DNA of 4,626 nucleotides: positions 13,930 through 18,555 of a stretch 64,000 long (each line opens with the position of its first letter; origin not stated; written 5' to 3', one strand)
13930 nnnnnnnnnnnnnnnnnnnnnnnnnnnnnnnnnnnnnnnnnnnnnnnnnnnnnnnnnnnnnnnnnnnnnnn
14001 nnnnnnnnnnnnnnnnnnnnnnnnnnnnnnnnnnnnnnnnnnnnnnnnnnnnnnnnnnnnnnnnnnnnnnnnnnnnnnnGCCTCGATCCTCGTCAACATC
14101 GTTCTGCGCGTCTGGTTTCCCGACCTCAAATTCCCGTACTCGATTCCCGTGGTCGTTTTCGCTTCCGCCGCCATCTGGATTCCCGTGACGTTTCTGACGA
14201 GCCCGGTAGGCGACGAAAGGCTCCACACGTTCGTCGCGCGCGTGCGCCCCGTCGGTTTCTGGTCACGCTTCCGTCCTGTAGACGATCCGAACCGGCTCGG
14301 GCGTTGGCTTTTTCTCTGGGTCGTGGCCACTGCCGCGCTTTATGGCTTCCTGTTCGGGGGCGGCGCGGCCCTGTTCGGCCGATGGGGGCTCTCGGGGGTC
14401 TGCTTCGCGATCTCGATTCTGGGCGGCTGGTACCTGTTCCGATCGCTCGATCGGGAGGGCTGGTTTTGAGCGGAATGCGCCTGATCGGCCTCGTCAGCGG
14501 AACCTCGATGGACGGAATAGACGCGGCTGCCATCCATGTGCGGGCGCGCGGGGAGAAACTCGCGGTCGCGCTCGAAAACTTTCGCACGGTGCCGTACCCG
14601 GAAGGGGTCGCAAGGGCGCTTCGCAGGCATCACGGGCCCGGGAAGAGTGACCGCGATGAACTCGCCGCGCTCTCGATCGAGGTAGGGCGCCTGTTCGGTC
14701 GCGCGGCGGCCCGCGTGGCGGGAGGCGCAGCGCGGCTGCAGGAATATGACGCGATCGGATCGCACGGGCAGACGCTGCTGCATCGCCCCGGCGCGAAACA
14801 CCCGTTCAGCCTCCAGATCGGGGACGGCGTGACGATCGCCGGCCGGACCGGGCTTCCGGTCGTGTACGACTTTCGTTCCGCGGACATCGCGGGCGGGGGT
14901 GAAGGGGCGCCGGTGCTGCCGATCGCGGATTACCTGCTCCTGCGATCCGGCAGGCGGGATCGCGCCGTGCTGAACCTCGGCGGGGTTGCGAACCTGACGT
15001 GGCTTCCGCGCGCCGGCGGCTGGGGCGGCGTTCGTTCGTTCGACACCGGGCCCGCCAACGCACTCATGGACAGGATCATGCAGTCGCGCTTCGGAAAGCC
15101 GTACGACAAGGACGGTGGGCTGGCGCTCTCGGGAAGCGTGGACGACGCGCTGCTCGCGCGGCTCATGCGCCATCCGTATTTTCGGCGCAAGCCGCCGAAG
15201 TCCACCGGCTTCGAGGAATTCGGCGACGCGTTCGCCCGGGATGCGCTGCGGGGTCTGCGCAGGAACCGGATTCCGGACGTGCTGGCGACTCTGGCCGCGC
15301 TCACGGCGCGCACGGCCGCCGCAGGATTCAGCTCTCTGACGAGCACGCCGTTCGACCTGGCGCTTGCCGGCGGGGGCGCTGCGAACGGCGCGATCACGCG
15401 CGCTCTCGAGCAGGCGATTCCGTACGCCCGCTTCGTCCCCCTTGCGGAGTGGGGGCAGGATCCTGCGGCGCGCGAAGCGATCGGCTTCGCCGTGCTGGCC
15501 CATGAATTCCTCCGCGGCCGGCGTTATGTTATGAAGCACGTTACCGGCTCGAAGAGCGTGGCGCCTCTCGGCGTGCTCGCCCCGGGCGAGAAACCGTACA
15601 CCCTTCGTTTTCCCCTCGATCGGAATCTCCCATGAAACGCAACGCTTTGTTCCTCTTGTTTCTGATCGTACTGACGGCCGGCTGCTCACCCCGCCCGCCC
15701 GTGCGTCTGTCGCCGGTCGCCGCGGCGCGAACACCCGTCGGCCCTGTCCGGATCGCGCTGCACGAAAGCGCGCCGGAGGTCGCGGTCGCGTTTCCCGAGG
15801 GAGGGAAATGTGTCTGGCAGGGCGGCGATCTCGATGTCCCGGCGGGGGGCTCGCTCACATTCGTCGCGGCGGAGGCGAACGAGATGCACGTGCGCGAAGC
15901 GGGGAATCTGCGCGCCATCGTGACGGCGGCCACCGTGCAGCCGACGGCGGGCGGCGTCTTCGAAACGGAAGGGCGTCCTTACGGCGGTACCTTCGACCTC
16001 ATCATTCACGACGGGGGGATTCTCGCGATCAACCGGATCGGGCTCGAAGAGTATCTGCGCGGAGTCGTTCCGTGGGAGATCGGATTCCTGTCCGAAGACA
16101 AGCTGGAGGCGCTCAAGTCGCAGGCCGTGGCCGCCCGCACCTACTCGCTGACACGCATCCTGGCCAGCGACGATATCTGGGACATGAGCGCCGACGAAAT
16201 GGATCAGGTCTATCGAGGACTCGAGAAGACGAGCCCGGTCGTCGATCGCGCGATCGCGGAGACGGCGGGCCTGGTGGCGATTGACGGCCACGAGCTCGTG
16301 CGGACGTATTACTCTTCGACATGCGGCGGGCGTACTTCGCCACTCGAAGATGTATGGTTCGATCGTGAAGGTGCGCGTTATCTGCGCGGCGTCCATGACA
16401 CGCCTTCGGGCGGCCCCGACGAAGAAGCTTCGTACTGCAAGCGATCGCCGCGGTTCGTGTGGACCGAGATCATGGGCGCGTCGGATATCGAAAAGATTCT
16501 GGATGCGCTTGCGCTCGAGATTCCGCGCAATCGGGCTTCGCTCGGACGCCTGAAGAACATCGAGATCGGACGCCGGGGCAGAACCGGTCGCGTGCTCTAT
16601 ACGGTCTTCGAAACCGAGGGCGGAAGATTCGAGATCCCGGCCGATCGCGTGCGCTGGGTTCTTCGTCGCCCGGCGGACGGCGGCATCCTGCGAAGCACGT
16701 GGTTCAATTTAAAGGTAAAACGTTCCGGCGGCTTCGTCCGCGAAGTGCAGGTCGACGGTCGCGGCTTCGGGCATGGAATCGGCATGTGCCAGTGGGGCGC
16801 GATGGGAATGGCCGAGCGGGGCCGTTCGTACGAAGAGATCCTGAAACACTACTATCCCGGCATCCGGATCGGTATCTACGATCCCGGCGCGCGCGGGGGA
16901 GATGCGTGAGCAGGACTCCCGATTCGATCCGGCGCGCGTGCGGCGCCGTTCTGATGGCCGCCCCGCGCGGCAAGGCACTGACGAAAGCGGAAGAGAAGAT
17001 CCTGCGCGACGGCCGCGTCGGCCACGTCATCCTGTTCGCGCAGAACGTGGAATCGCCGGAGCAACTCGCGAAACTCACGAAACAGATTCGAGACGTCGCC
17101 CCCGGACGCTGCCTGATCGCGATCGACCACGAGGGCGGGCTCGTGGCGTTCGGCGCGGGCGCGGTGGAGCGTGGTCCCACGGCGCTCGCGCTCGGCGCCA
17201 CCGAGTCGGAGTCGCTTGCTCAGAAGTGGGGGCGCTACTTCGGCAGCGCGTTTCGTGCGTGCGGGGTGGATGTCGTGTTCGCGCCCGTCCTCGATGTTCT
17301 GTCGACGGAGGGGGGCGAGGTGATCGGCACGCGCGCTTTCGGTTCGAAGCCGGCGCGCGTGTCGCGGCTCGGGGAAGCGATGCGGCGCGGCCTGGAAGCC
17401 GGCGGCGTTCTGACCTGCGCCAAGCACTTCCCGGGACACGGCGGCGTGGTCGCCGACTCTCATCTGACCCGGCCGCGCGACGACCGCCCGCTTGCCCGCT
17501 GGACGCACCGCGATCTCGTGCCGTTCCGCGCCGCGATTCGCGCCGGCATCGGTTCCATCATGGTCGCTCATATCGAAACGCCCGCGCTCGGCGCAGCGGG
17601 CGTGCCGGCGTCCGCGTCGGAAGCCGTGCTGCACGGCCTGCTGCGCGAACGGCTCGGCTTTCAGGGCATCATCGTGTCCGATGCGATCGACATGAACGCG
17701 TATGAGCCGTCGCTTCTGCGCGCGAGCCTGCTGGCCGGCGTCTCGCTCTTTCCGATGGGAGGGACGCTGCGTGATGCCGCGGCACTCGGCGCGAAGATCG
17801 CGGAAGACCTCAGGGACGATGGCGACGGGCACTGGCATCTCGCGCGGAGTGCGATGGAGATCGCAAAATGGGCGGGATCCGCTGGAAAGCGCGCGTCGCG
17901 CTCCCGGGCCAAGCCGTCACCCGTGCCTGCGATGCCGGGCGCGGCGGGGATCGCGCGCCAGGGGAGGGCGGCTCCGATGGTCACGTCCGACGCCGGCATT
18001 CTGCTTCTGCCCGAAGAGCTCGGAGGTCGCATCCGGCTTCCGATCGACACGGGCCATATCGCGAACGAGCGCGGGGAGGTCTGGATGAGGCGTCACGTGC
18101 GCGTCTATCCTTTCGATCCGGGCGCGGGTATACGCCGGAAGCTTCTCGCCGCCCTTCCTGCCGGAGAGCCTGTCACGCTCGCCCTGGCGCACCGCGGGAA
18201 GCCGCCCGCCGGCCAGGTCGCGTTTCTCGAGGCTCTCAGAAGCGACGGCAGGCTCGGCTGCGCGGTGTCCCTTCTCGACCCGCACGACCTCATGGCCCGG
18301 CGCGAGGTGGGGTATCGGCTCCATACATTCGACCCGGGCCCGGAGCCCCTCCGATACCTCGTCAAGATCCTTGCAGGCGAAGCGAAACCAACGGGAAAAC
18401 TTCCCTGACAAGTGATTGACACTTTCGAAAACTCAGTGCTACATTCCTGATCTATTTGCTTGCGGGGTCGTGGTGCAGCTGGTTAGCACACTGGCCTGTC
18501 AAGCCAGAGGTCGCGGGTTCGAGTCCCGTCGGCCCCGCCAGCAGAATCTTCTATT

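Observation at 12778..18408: Peptidoglycan-recycling operon led by a sodium:solute symporter instead of an AmpG-type MFS permease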

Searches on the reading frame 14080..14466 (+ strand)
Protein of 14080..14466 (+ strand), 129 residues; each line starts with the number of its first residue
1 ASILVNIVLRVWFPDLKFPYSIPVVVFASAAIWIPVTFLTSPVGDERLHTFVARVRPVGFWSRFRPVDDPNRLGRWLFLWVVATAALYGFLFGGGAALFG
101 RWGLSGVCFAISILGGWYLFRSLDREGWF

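Call 52: search_protein_families(library=pfam, proteins=[window:14080-14466:+], max_evalue=10)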
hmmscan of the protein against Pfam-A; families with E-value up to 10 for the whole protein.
window:14080-14466:+ (129 aa): 0 families

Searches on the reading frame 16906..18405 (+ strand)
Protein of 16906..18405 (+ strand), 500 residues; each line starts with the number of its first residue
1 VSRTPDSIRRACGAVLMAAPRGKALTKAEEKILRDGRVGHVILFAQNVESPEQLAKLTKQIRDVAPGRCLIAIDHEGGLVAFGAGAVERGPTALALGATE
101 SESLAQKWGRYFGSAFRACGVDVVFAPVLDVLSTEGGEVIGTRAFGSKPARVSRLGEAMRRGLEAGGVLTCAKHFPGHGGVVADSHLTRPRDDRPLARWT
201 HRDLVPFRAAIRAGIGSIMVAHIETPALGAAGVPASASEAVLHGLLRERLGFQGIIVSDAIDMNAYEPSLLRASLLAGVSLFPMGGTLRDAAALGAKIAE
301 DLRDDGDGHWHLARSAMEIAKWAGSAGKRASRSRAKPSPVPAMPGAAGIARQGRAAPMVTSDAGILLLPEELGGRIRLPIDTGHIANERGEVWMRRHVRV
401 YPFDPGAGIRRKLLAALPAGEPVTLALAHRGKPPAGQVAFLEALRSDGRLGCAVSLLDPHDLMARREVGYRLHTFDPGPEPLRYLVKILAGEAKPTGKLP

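Call 3: search_protein_families(library=pfam, proteins=[window:16906-18405:+], max_evalue=0.01)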
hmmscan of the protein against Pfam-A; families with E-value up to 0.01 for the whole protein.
window:16906-18405:+ (500 aa): 1 family
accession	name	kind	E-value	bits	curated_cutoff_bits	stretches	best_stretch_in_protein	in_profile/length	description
PF00933.27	Glyco_hydro_3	-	2.4e-61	208.3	27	1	25-266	16-258/316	Glycosyl hydrolase family 3 N terminal domain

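Call 4: search_protein_families(library=ncbifam, proteins=[window:16906-18405:+], max_evalue=0.01)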
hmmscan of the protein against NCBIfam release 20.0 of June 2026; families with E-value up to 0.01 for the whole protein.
window:16906-18405:+ (500 aa): 7 families
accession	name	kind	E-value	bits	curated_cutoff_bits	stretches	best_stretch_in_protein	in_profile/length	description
NF003740.0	PRK05337.1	equivalog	4.3e-64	216.8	207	1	15-265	4-256/340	beta-N-acetylhexosaminidase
NF052329.1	XyloArabinsidase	equivalog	5.2e-23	81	1050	1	45-261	64-275/750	beta-xylosidase/alpha-l-arabinosidase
NF041579.1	betaxyl_Flavo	equivalog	3.9e-13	48.5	1350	1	91-264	86-261/716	beta-xylosidase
NF052331.1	Bet13-16Glucosase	equivalog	7.5e-13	47.5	1330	1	56-259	66-263/750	exo-beta-d-1,3/1,6-glucosidase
NF052330.1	BetGlucosiCelf0468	equivalog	2.6e-11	42.5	1300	1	91-269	58-232/817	beta-d-glucosidase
NF011678.0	PRK15098.1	equivalog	4e-11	42.1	666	1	91-260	121-288/765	beta-glucosidase BglX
NF041776.1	xylosidase_Xyl3A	equivalog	0.00012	20.2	1250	1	141-261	131-252/846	xylan 1,4-beta-xylosidase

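Call 49: search_solved_structures(query=window:16906-18405:+, max_evalue=0.001)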
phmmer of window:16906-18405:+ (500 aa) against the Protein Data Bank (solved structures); distinct sequences matched with E-value up to 0.001: 76 (the best 60 are shown).
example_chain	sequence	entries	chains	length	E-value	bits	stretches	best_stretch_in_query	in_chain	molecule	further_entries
6k5j_A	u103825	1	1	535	3.3e-48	167.9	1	8-266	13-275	GH3 beta-N-acetylglucosaminidase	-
3tev_A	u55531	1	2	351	6.5e-48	166.9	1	13-273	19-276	Glycosyl hyrolase, family 3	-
6jti_A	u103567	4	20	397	1.8e-45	158.9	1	20-264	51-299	Beta-hexosaminidase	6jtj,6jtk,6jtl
2oxn_A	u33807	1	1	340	3.3e-39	138.2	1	22-264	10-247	Beta-hexosaminidase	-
1y65_A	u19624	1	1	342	3.4e-39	138.2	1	22-264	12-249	Beta-hexosaminidase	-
1tr9_A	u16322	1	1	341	3.4e-39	138.2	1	22-264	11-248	Beta-hexosaminidase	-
5g1m_A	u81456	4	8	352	6.1e-39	137.3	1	17-266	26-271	BETA-HEXOSAMINIDASE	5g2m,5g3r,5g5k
3bmx_A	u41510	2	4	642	1.1e-38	136.5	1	23-267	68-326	Uncharacterized lipoprotein ybbD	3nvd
3gs6_A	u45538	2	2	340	1.3e-38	136.2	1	22-264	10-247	Beta-hexosaminidase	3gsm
3lk6_A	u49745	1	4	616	4.8e-38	134.4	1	23-267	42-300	Lipoprotein ybbD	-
3wo8_A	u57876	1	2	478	4.9e-38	134.4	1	66-270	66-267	Beta-N-acetylglucosaminidase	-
4gyj_A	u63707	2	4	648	5.4e-38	134.2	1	23-267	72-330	Uncharacterized lipoprotein ybbD | Glycoside Hydrolase NagZ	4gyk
4zm6_A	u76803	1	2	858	1.1e-37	133.2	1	6-269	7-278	N-acetyl-beta-D glucosaminidase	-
5g5u_A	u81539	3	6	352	1.8e-37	132.5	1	17-266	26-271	BETA-HEXOSAMINIDASE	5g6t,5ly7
3sql_A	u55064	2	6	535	1.2e-36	129.7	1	37-264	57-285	Glycosyl hydrolase family 3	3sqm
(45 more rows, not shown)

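Call 64: find_homologous_proteins(query=window:16906-18405:+, max_evalue=1e-10)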
Query window:16906-18405:+ (500 aa): 2501 proteins with E <= 1e-10 among 8000 candidates; the best 120 are listed.
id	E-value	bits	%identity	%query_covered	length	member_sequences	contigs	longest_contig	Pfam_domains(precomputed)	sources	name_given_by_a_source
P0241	0.0e+0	1063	100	97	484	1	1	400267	PF00933.28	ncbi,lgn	-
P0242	3.2e-280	948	87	100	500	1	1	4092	PF00933.28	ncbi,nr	ncbi:MAG: beta-N-acetylhexosaminidase [Gemmatimonadetes bacterium]|nr:beta-N-acetylhexosaminidase [G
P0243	1.7e-264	896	80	100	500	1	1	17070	PF00933.28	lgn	-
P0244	7.3e-88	314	40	99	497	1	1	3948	PF00933.28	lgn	-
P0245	7.7e-88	314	40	99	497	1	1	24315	PF00933.28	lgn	-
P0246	9.4e-85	303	39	99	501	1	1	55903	PF00933.28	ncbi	-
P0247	5.5e-84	301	41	99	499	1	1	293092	PF00933.28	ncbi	-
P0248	3.8e-83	298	40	99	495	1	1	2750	PF00933.28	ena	-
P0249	2.0e-79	286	37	99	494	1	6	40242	PF00933.28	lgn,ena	-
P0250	5.1e-79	284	41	98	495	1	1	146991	PF00933.28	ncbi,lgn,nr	ncbi:MAG: glycoside hydrolase family 3 protein [Candidatus Eisenbacteria bacterium]|nr:glycoside hyd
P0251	5.0e-77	278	39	100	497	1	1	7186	PF00933.28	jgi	jgi:beta-N-acetylhexosaminidase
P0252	1.3e-76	277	37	99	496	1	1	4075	PF00933.28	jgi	-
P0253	2.3e-58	216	32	99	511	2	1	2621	PF01915.28,PF00933.28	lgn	-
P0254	4.7e-56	209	46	51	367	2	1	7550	PF00933.28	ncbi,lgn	-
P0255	9.6e-56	208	46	50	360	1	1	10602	PF00933.28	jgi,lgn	-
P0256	3.6e-55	206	44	52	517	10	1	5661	PF01915.28,PF00933.28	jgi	-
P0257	5.1e-54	202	43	53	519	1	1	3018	PF01915.28,PF00933.28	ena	-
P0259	1.1e-53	201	34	94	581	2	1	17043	PF01915.28,PF00933.28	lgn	-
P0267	1.6e-52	197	42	52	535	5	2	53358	PF01915.28,PF00933.28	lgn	-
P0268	1.8e-52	197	42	52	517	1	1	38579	PF01915.28,PF00933.28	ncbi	-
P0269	2.4e-52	196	34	98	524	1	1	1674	PF01915.28,PF00933.28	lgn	-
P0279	1.5e-51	194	39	52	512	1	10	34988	PF01915.28,PF00933.28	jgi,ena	-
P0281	2.2e-51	193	43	52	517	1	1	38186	PF01915.28,PF00933.28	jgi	-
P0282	2.4e-51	193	45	48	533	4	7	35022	PF01915.28,PF00933.28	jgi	jgi:beta-N-acetylhexosaminidase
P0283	2.8e-51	193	44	52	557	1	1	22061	PF01915.28,PF00933.28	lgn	-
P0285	3.4e-51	193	-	-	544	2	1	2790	PF01915.28,PF00933.28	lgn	-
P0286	4.2e-51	192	43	53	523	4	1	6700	PF01915.28,PF00933.28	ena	-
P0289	7.1e-51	192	46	50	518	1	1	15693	PF01915.28,PF00933.28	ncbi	-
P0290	1.6e-50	191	43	51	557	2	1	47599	PF01915.28,PF00933.28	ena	-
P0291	1.6e-50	190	46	47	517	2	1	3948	PF01915.28,PF00933.28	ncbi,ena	-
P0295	1.9e-50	190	43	51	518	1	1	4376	PF01915.28,PF00933.28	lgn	-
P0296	2.2e-50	190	-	-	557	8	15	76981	PF01915.28,PF00933.28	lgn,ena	-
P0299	3.0e-50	190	44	52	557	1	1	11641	PF01915.28,PF00933.28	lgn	-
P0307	1.2e-49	188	49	47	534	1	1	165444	PF01915.28,PF00933.28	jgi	jgi:beta-N-acetylhexosaminidase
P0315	2.1e-49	187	41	52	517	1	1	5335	PF01915.28,PF00933.28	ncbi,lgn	-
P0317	2.3e-49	187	45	48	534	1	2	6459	PF01915.28,PF00933.28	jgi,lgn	-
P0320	3.6e-49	186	31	100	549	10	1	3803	PF01915.28,PF00933.28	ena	-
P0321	3.9e-49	186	44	47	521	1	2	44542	PF01915.28,PF00933.28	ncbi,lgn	-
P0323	4.5e-49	186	42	52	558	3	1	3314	PF01915.28,PF00933.28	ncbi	-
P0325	5.4e-49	185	46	47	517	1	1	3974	PF01915.28,PF00933.28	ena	-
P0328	7.1e-49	185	34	100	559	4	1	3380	PF01915.28,PF00933.28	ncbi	-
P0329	8.0e-49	185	43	47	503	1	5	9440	PF01915.28,PF00933.28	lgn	-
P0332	1.0e-48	185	33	92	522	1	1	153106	PF01915.28,PF00933.28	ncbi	-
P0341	1.5e-48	184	43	48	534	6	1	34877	PF01915.28,PF00933.28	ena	-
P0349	2.6e-48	183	33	96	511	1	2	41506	PF01915.28,PF00933.28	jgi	-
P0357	5.9e-48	182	42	47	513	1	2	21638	PF01915.28,PF00933.28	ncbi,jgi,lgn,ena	-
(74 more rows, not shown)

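Call 66: search_protein_families(library=pfam, proteins=[P0253, P0328, P0332], max_evalue=0.01)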
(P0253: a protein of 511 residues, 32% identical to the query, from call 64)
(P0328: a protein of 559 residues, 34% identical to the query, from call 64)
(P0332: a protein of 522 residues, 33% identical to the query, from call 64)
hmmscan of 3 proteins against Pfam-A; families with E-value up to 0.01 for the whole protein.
P0253 (511 aa): 2 families
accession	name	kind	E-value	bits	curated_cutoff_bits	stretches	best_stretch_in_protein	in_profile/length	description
PF00933.27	Glyco_hydro_3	-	2.2e-89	300.4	27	1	2-325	1-315/316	Glycosyl hydrolase family 3 N terminal domain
PF01915.27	Glyco_hydro_3_C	-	9.7e-06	26.1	31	1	443-510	98-168/200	Glycosyl hydrolase family 3 C-terminal domain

P0328 (559 aa): 2 families
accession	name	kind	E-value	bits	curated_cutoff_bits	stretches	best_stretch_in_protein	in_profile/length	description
PF00933.27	Glyco_hydro_3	-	5.6e-87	292.5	27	1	22-346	2-316/316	Glycosyl hydrolase family 3 N terminal domain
PF01915.27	Glyco_hydro_3_C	-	1.3e-06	29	31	1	380-539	3-170/200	Glycosyl hydrolase family 3 C-terminal domain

P0332 (522 aa): 2 families
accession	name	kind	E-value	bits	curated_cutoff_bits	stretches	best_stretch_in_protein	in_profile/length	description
PF00933.27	Glyco_hydro_3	-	7.5e-89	298.7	27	1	16-332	2-314/316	Glycosyl hydrolase family 3 N terminal domain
PF01915.27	Glyco_hydro_3_C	-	4.3e-09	37.1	31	1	430-521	63-168/200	Glycosyl hydrolase family 3 C-terminal domain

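Call 74: predict_structure(alignment_id=A2)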
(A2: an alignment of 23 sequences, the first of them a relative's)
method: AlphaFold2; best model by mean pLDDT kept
length: 484 residues; sequences in the alignment: 23
mean_pLDDT: 89.6   pTM: 0.91
mean pLDDT of the five models: 89.6, 88.7, 88.5, 87.5, 85.8
residues with pLDDT >= 90: 341; 70-90: 108; 50-70: 32; < 50: 3
segments of 3 or more residues with pLDDT < 50: 316-318
pLDDT, mean of each block of 10 residues (from residue 1): 94 97 93 94 97 91 64 91 97 94 94 86 83 97 95 95 84 90 95 97 95 92 96 97 72 86 89 92 87 91 92 59 89 85 65 86 89 91 95 96 91 88 95 93 88 91 93 92 93
secondary structure, 60 per line:
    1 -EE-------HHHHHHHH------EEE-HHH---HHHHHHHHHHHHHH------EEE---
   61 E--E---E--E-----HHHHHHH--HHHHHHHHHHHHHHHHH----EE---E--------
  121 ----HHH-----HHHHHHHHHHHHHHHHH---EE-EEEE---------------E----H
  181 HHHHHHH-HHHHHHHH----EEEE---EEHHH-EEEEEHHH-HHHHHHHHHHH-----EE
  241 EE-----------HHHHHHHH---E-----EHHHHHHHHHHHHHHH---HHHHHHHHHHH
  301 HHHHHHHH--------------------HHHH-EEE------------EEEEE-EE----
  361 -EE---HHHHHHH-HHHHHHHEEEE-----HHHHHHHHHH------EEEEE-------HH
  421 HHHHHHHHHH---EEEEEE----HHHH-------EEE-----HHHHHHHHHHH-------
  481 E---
elements in order: H11-18 E25-27 H35-48 E55-57 H77-83 H86-102 H133-149 E156-159 H180-187 H189-196 E201-204 E214-218 H223-233 E239-242 H254-261 H272-286 H290-308 H329-332 E334-336 E349-353 H367-373 H375-381 E382-385 H391-400 E407-411 H419-430 E434-439 H444-447 E455-457 H463-473

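Call 77: fold_search(model_id=the predicted structure, library=pdb)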
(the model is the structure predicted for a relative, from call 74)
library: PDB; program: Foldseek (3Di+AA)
matches with E <= 10: 1113; with E <= 0.001: 261
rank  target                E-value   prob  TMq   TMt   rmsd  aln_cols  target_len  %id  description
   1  6k5j                  1.4e-32  1.00  0.88  0.81   4.3       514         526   27  Structure of a glycoside hydrolase family 3 beta-N-acetylglucosaminidase from Paenibacillus sp. str. FPU-7 (released 2019-09-25)
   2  4gyj_A                4.5e-30  1.00  0.79  0.63   6.5       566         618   22  Crystal structure of mutant (D318N) bacillus subtilis family 3 glycoside hydrolase (nagz) in complex with glcnac-murna (released 2012-12-19)
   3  4gyj_B                9.2e-30  1.00  0.76  0.61   6.8       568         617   22  Crystal structure of mutant (D318N) bacillus subtilis family 3 glycoside hydrolase (nagz) in complex with glcnac-murna (released 2012-12-19)
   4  3bmx_A                4.9e-29  1.00  0.75  0.60   7.0       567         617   22  Beta-N-hexosaminidase (YbbD) from Bacillus subtilis (released 2008-12-16)
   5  3lk6_D                2.0e-28  1.00  0.75  0.61   6.9       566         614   22  Beta-N-hexosaminidase N318D mutant (YBBD_N318D) from bacillus subtilis (released 2011-05-25)
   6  3lk6_C                2.0e-28  1.00  0.75  0.60   7.0       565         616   22  Beta-N-hexosaminidase N318D mutant (YBBD_N318D) from bacillus subtilis (released 2011-05-25)
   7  3lk6_A                2.3e-28  1.00  0.75  0.61   6.9       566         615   22  Beta-N-hexosaminidase N318D mutant (YBBD_N318D) from bacillus subtilis (released 2011-05-25)
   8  4gyk_B                2.6e-28  1.00  0.78  0.63   5.6       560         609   22  Crystal structure of mutant (D318N) bacillus subtilis family 3 glycoside hydrolase (nagz) in complex with glcnac-murna (released 2012-12-19)
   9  3lk6_B                2.8e-28  1.00  0.79  0.64   5.1       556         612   22  Beta-N-hexosaminidase N318D mutant (YBBD_N318D) from bacillus subtilis (released 2011-05-25)
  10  4zm6_A                2.9e-28  1.00  0.82  0.49   4.3       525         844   24  A unique GCN5-related glucosamine N-acetyltransferase region exist in the fungal multi-domain GH3 beta-N-acetylglucosa (released 2015-12-09)
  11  3sql_A                2.9e-28  1.00  0.77  0.72   5.1       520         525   23  Crystal Structure of Glycoside Hydrolase from Synechococcus (released 2011-07-20)
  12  3sqm_C                2.3e-27  1.00  0.75  0.70   5.3       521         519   25  Crystal Structure of Glycoside Hydrolase from Synechococcus Complexed with N-acetyl-D-glucosamine (released 2011-07-20)
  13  3sql_B                1.3e-26  1.00  0.76  0.71   5.2       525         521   24  Crystal Structure of Glycoside Hydrolase from Synechococcus (released 2011-07-20)
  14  3sqm_D                2.6e-26  1.00  0.73  0.69   5.4       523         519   24  Crystal Structure of Glycoside Hydrolase from Synechococcus Complexed with N-acetyl-D-glucosamine (released 2011-07-20)
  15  3sqm_B                9.9e-26  1.00  0.78  0.74   4.5       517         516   24  Crystal Structure of Glycoside Hydrolase from Synechococcus Complexed with N-acetyl-D-glucosamine (released 2011-07-20)
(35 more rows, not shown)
